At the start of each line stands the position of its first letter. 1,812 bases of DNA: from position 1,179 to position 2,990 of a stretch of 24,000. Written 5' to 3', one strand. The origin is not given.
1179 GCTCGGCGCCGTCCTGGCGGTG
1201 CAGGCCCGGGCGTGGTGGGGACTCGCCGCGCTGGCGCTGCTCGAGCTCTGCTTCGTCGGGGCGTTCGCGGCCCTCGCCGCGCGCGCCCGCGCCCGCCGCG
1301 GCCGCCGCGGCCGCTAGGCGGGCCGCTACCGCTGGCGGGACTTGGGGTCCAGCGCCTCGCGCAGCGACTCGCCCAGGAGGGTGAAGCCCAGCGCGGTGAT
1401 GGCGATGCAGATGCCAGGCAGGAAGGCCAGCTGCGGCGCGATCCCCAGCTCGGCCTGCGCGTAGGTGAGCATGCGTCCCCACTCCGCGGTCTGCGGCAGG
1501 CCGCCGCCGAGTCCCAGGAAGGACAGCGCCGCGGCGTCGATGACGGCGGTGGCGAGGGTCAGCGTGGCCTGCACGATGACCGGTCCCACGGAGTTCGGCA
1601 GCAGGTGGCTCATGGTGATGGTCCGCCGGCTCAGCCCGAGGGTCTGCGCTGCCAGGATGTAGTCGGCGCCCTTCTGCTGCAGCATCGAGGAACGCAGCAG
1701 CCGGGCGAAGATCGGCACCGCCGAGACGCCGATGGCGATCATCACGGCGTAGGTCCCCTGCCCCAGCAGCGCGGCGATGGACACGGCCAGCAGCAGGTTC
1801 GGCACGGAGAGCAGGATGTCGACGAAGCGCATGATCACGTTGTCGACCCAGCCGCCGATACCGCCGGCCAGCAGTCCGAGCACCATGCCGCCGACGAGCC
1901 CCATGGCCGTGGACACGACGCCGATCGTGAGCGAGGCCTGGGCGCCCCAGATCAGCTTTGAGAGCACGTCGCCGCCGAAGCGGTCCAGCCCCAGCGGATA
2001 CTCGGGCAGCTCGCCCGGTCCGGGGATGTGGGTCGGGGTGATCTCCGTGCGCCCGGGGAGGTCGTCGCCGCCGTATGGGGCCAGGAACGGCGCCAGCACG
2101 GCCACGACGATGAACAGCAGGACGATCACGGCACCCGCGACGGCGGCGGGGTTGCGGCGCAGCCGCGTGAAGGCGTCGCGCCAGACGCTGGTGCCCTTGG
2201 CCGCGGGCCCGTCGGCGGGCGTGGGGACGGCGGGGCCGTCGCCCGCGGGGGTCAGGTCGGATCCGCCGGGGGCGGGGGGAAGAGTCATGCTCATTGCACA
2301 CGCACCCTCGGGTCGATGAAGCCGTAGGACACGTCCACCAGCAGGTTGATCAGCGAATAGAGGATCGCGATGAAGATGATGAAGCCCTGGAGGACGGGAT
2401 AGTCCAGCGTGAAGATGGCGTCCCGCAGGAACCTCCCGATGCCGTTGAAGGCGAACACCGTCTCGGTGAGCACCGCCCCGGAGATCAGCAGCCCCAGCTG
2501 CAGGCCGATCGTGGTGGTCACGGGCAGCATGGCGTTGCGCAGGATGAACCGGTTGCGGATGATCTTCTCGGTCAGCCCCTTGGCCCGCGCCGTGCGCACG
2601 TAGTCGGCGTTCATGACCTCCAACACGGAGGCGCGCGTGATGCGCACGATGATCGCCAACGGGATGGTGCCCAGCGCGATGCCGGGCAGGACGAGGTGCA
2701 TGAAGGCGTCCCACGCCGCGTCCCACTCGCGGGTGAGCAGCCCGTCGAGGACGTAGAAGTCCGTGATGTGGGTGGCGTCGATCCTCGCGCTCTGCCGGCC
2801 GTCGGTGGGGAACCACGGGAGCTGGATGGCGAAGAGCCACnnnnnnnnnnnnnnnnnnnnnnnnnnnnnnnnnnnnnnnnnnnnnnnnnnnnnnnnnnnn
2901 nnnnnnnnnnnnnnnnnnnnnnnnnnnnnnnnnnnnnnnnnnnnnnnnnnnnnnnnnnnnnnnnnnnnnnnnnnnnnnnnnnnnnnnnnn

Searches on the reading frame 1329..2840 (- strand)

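Call 9: search_protein_families(library=pfam, proteins=[window:1329-2840:-], max_evalue=0.001)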
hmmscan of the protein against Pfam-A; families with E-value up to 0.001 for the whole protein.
window:1329-2840:- (504 aa): 2 families
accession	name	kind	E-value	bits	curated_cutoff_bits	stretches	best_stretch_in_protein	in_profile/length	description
PF00528.27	BPD_transp_1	-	5.7e-31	108.1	26.4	1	318-502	1-183/184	Binding-protein-dependent transport system inner membrane component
PF12911.12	OppC_N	-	9.8e-15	54.6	23.9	1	218-257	1-40/53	N-terminal TM domain of oligopeptide transport permease C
